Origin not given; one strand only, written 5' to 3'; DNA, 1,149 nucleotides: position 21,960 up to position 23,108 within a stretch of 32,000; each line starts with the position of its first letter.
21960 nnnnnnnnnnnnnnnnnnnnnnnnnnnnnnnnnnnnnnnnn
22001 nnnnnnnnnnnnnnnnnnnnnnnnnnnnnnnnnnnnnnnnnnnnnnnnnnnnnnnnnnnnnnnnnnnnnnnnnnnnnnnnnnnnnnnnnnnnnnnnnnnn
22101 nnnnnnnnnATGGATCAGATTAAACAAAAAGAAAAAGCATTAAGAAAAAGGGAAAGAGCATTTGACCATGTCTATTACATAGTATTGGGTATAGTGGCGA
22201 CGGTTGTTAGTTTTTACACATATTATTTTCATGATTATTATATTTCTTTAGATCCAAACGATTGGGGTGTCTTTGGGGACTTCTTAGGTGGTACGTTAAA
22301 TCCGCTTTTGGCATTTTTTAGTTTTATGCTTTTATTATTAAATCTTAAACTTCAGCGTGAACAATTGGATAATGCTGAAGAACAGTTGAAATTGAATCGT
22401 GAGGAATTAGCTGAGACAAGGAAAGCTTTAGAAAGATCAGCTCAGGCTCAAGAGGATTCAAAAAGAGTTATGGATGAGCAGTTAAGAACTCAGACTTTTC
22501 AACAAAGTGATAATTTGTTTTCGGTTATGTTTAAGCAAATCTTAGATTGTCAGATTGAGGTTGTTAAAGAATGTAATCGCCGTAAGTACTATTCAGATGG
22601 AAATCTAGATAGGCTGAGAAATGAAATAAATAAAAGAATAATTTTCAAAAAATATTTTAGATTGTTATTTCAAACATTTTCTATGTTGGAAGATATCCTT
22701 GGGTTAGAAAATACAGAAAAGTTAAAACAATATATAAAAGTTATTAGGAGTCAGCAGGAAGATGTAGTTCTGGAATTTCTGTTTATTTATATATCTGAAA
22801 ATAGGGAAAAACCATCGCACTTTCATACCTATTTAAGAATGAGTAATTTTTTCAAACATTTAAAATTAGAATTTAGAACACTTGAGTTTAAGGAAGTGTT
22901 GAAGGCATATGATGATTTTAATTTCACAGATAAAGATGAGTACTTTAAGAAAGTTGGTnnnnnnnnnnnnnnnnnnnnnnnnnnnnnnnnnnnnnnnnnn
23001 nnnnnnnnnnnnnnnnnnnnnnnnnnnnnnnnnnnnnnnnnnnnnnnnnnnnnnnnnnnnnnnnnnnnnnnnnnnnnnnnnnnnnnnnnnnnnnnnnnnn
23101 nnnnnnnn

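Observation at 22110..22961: AT-rich single-gene islet encoding a putAbiC-like membrane/coiled-coil protein between ilvC and iscX: candidate abortive-infection defence gene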

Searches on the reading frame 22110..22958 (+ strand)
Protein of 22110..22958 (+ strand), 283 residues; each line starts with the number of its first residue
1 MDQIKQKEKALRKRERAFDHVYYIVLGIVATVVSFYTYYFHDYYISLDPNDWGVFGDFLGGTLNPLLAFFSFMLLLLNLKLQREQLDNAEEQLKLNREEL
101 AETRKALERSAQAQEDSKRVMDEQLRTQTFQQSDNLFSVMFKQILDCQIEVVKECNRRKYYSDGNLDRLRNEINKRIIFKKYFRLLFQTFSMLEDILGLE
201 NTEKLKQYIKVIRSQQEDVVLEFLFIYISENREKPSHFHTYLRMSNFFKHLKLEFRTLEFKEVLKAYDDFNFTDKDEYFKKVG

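Call 3: search_protein_families(library=pfam, proteins=[window:22110-22958:+], max_evalue=1)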
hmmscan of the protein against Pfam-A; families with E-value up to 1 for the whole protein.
window:22110-22958:+ (283 aa): 2 families
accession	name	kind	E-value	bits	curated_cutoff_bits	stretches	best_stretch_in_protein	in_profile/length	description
PF16872.10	putAbiC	-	4.1e-06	27.6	22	1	178-254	5-78/80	Putative phage abortive infection protein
PF17671.6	DUF5531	-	0.036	14.4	25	1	66-162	26-122/152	Family of unknown function (DUF5531)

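Call 4: search_protein_families(library=padloc, proteins=[window:22110-22958:+], max_evalue=1)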
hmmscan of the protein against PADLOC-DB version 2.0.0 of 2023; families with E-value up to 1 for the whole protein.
window:22110-22958:+ (283 aa): 0 families

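Call 5: search_protein_families(library=ncbifam, proteins=[window:22110-22958:+], max_evalue=1)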
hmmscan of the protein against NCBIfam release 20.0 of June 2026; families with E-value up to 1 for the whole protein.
window:22110-22958:+ (283 aa): 1 family
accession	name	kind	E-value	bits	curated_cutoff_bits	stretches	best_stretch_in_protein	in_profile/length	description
NF047368.1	collar_FlbB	equivalog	0.021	14.6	110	1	78-128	68-118/193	periplasmic-type flagellar collar protein FlbB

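Call 6: search_protein_families(library=phrogs, proteins=[window:22110-22958:+], max_evalue=1)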
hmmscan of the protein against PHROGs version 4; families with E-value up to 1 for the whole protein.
window:22110-22958:+ (283 aa): 5 families
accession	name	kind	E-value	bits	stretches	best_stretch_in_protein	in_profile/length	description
phrog_8999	-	unknown function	2.5e-18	67.6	1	25-279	13-268/270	-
phrog_33781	-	unknown function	4e-10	40.7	1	28-176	19-155/255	-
phrog_9267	-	unknown function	2.4e-05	25.4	1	41-181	38-178/266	-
phrog_13642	-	unknown function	0.18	11.5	1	77-127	99-149/459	-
phrog_1027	-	unknown function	0.32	12.2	0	5-44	2-41/81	-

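Call 9: find_homologous_proteins(query=window:22110-22958:+)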
Query window:22110-22958:+ (283 aa): 36 proteins with E <= 0.001 among 754 candidates.
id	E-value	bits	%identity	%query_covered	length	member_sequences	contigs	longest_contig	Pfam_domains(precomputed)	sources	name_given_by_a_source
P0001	1.0e-148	512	85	99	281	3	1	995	PF16872.11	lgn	-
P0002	2.4e-110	386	68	94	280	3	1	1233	PF16872.11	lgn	-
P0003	5.0e-101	356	64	95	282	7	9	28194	PF16872.11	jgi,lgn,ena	-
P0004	2.7e-61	226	51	89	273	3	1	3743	PF16872.11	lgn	-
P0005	7.4e-60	221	49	84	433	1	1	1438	PF16872.11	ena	-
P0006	1.1e-58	217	70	51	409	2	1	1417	-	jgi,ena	jgi:uncharacterized membrane protein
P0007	7.7e-54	201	52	81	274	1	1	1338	PF16872.11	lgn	-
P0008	2.8e-52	196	69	45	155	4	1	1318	-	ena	-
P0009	3.5e-52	196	70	46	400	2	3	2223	-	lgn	-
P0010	2.3e-51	193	47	92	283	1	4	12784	PF16872.11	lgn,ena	-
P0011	1.6e-50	190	48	73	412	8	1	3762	-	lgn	-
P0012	3.3e-44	170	62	49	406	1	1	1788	-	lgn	-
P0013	2.7e-43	167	45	77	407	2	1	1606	-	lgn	-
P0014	5.9e-42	162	63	49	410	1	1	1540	-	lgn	-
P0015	1.1e-39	155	48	78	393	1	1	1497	-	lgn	-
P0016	4.9e-38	149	68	39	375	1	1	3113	PF16872.11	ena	-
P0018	1.3e-35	141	39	81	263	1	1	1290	PF16872.11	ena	-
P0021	4.6e-32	130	55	43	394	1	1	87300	-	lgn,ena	-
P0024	2.4e-17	82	28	87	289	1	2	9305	PF16872.11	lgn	-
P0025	5.7e-17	80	27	87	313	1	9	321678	PF16872.11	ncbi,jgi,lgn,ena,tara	jgi:hypothetical protein|tara:strand:+ start:18343 stop:19284 length:942 start_codon:yes stop_codon:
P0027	4.6e-16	77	29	78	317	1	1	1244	PF16872.11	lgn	-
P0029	5.6e-14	70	32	70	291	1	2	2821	-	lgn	-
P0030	6.5e-14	70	28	81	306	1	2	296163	PF16872.11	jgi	-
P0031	3.8e-13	68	36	61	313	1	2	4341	-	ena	-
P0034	1.2e-8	53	44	21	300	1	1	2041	PF16872.11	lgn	-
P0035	3.8e-7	48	29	70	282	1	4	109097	PF16872.11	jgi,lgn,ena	-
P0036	8.4e-7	47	32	43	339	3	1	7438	PF16872.11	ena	-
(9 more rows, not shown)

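Call 14: find_encoding_contigs(protein=P0003, flank=8000, max_places=6)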
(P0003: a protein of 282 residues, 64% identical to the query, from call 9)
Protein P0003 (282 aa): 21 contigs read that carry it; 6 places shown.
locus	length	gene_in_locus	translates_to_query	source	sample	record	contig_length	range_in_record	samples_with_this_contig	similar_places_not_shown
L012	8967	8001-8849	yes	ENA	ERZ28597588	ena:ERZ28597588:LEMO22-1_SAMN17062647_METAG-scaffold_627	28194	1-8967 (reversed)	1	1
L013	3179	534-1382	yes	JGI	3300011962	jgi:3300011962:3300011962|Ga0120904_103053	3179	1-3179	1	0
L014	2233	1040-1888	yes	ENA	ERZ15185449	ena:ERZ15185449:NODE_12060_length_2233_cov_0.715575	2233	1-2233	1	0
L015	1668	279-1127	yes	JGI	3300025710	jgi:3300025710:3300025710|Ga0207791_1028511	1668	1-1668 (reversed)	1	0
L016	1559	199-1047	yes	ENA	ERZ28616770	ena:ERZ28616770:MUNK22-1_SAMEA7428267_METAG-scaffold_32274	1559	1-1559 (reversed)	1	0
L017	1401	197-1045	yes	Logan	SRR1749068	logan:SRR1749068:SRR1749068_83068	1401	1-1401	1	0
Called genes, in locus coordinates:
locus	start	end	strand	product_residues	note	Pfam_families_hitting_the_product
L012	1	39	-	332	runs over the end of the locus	PF06144:DNA_pol3_delta (weak), PF21694:DNA_pol3_delta_C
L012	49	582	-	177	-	PF04390:LptE (weak)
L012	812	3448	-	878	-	PF00133:tRNA-synt_1, PF09334:tRNA-synt_1g, PF13603:tRNA-synt_1_2, PF00133:tRNA-synt_1, PF08264:Anticodon_1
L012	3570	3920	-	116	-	PF13511:DUF4124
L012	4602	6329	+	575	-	PF02776:TPP_enzyme_N, PF00205:TPP_enzyme_M, PF02775:TPP_enzyme_C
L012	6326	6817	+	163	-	PF01842:ACT, PF22629:ACT_AHAS_ss, PF13710:ACT_5, PF10369:ALS_ss_C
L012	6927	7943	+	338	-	PF02826:2-Hacid_dh_C (weak), PF03446:NAD_binding_2 (faint), PF03807:F420_oxidored (weak), PF07991:KARI_N, PF01450:KARI_C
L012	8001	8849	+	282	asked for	PF16872:putAbiC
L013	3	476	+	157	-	?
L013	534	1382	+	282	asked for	PF16872:putAbiC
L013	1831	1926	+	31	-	-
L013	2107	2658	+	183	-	PF01569:PAP2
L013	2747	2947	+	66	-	PF04384:Fe-S_assembly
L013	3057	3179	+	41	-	?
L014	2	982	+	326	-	?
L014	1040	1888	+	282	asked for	PF16872:putAbiC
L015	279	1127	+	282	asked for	PF16872:putAbiC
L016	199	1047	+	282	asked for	PF16872:putAbiC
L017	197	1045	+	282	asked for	PF16872:putAbiC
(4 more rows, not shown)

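Call 21: search_solved_structures(query=A1, max_evalue=10)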
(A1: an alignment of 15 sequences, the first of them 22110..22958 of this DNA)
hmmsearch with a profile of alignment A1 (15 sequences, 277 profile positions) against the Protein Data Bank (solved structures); distinct sequences matched with E-value up to 10: 2.
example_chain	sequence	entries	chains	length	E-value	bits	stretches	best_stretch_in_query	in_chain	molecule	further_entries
3n8t_A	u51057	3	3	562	0.029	17.4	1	130-215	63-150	alpha-amylase, GH57 family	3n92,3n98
3g74_A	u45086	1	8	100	0.38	13.8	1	123-203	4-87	Protein of unknown function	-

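Call 27: predict_structure(alignment_id=A1)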
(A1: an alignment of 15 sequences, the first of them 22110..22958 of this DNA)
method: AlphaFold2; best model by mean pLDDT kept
length: 283 residues; sequences in the alignment: 15
mean_pLDDT: 81.0   pTM: 0.56
mean pLDDT of the five models: 81.0, 80.6, 79.8, 77.5, 75.3
residues with pLDDT >= 90: 82; 70-90: 143; 50-70: 56; < 50: 2
segments of 3 or more residues with pLDDT < 50: none
pLDDT, mean of each block of 10 residues (from residue 1): 64 69 75 69 57 68 73 79 81 82 84 88 92 96 96 84 81 90 95 93 93 92 88 77 84 81 83 63 46
secondary structure, 60 per line:
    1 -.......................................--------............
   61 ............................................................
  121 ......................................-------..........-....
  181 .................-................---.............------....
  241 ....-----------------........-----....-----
elements in order: H2-40 H49-158 H166-175 H177-197 H199-214 H218-230 H237-244 H262-269 H275-278

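Call 29: search_protein_representatives(alignment_id=A1)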
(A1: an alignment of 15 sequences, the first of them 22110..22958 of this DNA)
Query: 15 sequences, 277 profile positions. Proteins with E-value up to 0.001 (for the whole library): 15343; up to 1e-10: 7108; up to 1e-30: 401. The best 150 are listed.
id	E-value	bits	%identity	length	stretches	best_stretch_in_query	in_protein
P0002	1.1e-101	356.7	-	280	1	3-276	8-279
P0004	4.9e-98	344.7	-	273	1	1-271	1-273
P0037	2.7e-81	289.8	-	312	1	1-276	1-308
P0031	2.2e-75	270.4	-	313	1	1-276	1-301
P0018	9.7e-72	258.5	-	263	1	5-275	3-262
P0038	5.0e-69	249.6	-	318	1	5-271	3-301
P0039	2.4e-68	247.3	-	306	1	1-274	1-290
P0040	8.8e-65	235.7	-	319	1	12-270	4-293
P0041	1.9e-63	231.3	-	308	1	17-276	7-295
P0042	3.6e-61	223.8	-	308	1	5-276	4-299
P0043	1.0e-60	222.3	-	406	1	1-272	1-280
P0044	1.9e-60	221.4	-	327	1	8-274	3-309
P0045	7.9e-60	219.4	-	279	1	1-272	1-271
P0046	9.0e-60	219.2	-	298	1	6-276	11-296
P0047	1.2e-59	218.8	-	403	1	3-246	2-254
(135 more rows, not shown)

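Call 33: fold_search(model_id=the predicted structure, library=viral)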
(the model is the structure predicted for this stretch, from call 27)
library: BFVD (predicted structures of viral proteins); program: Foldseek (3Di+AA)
matches with E <= 10: 154; with E <= 0.001: 0
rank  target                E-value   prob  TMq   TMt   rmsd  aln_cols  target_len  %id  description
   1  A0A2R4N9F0            1.3e-01  0.54  0.21  0.20  35.9       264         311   14  (no name in the UniProt tables at hand)
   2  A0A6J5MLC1            6.6e-01  0.08  0.11  0.09  23.4       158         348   13  Uncharacterized protein [uncultured Caudovirales phage]
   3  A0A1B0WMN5            9.4e-01  0.08  0.13  0.05  29.0       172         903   12  Toprim domain-containing protein [Flavobacterium phage 23T]
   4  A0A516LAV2            1.2e+00  0.06  0.12  0.17  20.8       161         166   14  (no name in the UniProt tables at hand)
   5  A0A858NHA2            1.3e+00  0.18  0.23  0.23  16.5       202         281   14  (no name in the UniProt tables at hand)
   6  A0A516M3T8            1.4e+00  0.15  0.21  0.23  18.9       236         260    9  (no name in the UniProt tables at hand)
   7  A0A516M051            1.5e+00  0.08  0.14  0.23  24.7       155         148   12  (no name in the UniProt tables at hand)
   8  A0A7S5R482            1.6e+00  0.13  0.18  0.29  15.1       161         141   13  (no name in the UniProt tables at hand)
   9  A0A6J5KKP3            1.7e+00  0.12  0.17  0.07  21.1       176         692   11  LT_GEWL domain containing protein [uncultured Caudovirales phage]
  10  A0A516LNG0            2.2e+00  0.03  0.11  0.16  24.3       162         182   10  (no name in the UniProt tables at hand)
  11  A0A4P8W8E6            2.3e+00  0.08  0.18  0.15  32.8       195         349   14  (no name in the UniProt tables at hand)
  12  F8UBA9                2.3e+00  0.05  0.14  0.16  20.7       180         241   10  (no name in the UniProt tables at hand)
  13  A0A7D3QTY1            2.3e+00  0.05  0.13  0.13  16.6       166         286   16  Soluble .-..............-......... factor [Fadolivirus FV1/VV64]
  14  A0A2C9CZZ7            2.5e+00  0.05  0.15  0.12  21.8       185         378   11  Uncharacterized protein [Yersinia phage fHe-Yen9-04]
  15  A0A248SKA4            2.5e+00  0.05  0.15  0.08  49.2       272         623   11  (no name in the UniProt tables at hand)
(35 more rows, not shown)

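Call 35: search_dna_similar(query=window:22110-22958:+, collection=phages, mode=protein, max_evalue=0.001, max_rows=30)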
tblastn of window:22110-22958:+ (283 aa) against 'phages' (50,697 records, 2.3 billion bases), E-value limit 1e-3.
Records with a match: 4; places in all: 4; records where one place covers at least 80% of the query: 0.
Best place of each record, by identity: <60% 4.
By first word of the organism name: Leptospira 3; Shewanella 1.
By host as written in the record: - 2; Shewanella sp. M16 1; Didelphis marsupialis 1.
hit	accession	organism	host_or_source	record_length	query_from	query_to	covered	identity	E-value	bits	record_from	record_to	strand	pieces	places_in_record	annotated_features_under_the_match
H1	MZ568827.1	Shewanella phage vB_SspS_MuM16-1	Shewanella sp. M16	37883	5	128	44%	36.2%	8e-7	56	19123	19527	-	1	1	two helix-containing protein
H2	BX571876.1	Leptospira phage LE1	-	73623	21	131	39%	34.7%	1e-4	49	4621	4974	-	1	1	unnamed protein product; hypothetical protein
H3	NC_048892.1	Leptospira phage LE1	-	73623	21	131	39%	34.7%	1e-4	49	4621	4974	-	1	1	hypothetical protein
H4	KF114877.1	Leptospira phage vB_LnoZ_CZ214-LE1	Didelphis marsupialis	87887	30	65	13%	52.8%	6e-4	47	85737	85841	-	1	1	hypothetical protein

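Call 36: search_dna_similar(query=window:22110-22958:+, collection=plasmids, mode=protein, max_evalue=0.001, max_rows=30)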
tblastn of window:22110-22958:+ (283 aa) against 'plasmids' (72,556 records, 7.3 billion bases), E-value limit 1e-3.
Records with a match: 5; places in all: 5; records where one place covers at least 80% of the query: 0.
Best place of each record, by identity: <60% 5.
By first word of the organism name: Vibrio 2; Eleftheria 1; Cupriavidus 1; Chryseobacterium 1.
By predicted mobility (MOB-suite, as given by PLSDB): non-mobilizable 4; conjugative 1.
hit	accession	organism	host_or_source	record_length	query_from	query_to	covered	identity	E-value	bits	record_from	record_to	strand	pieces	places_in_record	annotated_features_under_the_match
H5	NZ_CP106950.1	Eleftheria terrae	soil sample,soil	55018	32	108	27%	48.1%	8e-4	48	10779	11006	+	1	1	hypothetical protein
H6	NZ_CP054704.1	Vibrio alginolyticus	Penaeus monodon,cell culture,post ...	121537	25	115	32%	34.1%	7e-5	52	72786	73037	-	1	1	putative phage abortive infection protein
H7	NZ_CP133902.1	Vibrio parahaemolyticus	Penaeus vannamei,Diseased shrimp,shrimp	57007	25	115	32%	34.1%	9e-5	51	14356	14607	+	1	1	putative phage abortive infection protein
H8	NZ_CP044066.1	Cupriavidus pauculus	Homo sapiens,clinical isolate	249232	21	102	29%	36.6%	4e-4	49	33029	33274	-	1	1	putative phage abortive infection protein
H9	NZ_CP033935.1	Chryseobacterium balustinum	fish,pure isolate,blood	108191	19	65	17%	46.3%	2e-5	53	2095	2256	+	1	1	hypothetical protein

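Call 37: fold_search(model_id=the predicted structure, library=pdb)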
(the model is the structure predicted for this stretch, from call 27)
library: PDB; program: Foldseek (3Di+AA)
matches with E <= 10: 238; with E <= 0.001: 0
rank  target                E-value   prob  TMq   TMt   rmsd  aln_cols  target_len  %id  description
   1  5j1f_A                3.4e-01  0.30  0.20  0.26  16.5       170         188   16  Structure of the spectrin repeats 5 and 6 of the plakin domain of plectin (released 2016-07-20)
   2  9eoa_A                3.9e-01  0.14  0.13  0.08  16.2       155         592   11  Cryo_EM structure of human FAN1 in complex with 5' flap DNA substrate and PCNA (released 2025-01-29)
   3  4tql_A                4.6e-01  0.08  0.11  0.13  31.3       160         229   14  Computationally designed three helix bundle (released 2014-10-15)
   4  3s84_B                5.9e-01  0.35  0.26  0.30  19.4       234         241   18  Dimeric apoA-IV (released 2012-05-16)
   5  4tql_B                6.5e-01  0.07  0.11  0.12  30.6       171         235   16  Computationally designed three helix bundle (released 2014-10-15)
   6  5j1h_B                7.6e-01  0.20  0.19  0.26  14.9       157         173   16  Structure of the spectrin repeats 5 and 6 of the plakin domain of plectin (released 2016-07-20)
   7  3s84_A                7.9e-01  0.33  0.26  0.29  19.0       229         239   19  Dimeric apoA-IV (released 2012-05-16)
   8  8s5a_A                9.2e-01  0.13  0.15  0.08  13.9       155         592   12  The crystal structure of FAN1 Nuclease bound to 5' phosphorylated p(dG)/3'(dT-dT-dT-dT) double flap DNA (released 2025-03-05)
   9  8gel_A                9.7e-01  0.18  0.20  0.13  15.4       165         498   14  Cryo-EM structure of synthetic tetrameric building block sC4 (released 2024-03-13)
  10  9gy0_A                9.7e-01  0.09  0.13  0.08  16.2       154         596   10  Cryo_EM structure of human FAN1 R507H mutant in complex with 5' flap DNA substrate and PCNA (released 2025-01-29)
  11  2xer_C                1.0e+00  0.08  0.14  0.16  13.8       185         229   13  Human PatL1 C-terminal domain (loop variant with sulfates) (released 2010-06-16)
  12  8whj                  1.3e+00  0.25  0.25  0.28  14.2       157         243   16  Crystal structure of CLASP2 TOG4 fused with LL5beta (released 2024-08-28)
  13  6y4k_B                1.3e+00  0.08  0.13  0.16  14.1       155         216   19  Crystal structure of human 14-3-3 gamma in complex with CaMKK2 14-3-3 binding motif Ser100 and Fusicoccin A (released 2021-01-27)
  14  9gcp_E                1.4e+00  0.08  0.12  0.15  14.2       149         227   15  ChREBP/14-3-3 complex stabilized by AMP (released 2025-08-13)
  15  6vek_I                1.5e+00  0.13  0.16  0.25  13.3       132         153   17  Contact-dependent growth inhibition toxin-immunity protein complex from from E. coli 3006, full-length (released 2021-01-27)
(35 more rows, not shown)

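Call 39: search_protein_families(library=padloc, alignment_id=A1, max_evalue=1)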
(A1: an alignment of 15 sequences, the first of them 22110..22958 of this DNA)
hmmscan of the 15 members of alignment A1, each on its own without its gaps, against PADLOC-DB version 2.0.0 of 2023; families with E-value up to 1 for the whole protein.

A. member 1, window:22110-22958:+ (283 aa): 0 families

B. families by the number of members that match (of 15 scanned): 4 families
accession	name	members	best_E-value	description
PDLC02351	AbiP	4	3.7e-09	AbiP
PDLC03819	RTasSLATT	2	0.0049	DRT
PDLC03244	MTase_II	1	0.013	Type II methyltransferase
PDLC01576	Csm2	1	0.46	CAS-III-A; effector_SS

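Call 42: search_protein_families(library=padloc, proteins=[P0024, P0025, P0027, P0030, P0035, P0029, P0031], max_evalue=0.1)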
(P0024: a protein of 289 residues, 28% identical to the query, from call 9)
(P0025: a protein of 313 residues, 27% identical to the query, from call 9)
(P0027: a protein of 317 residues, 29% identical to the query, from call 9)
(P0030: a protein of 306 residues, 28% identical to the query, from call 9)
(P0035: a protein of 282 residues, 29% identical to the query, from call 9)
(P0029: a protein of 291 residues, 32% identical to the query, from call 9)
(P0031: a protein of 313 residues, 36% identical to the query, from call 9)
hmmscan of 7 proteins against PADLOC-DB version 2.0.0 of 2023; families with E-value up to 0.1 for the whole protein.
P0024 (289 aa): 0 families

P0025 (313 aa): 1 family
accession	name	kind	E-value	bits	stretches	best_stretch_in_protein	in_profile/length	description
PDLC02351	AbiP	-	2.1e-07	29.2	1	108-301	25-207/223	AbiP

P0027 (317 aa): 1 family
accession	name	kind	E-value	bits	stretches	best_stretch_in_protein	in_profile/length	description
PDLC02351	AbiP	-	1.6e-08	32.9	1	109-287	25-182/223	AbiP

P0030 (306 aa): 1 family
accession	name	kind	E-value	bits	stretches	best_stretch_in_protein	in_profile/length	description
PDLC02351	AbiP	-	1.3e-07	29.9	1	108-293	25-204/223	AbiP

P0035 (282 aa): 1 family
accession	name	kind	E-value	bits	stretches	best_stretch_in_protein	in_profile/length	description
PDLC02351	AbiP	-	3.7e-09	34.9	1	100-274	24-206/223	AbiP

P0029 (291 aa): 0 families

P0031 (313 aa): 0 families
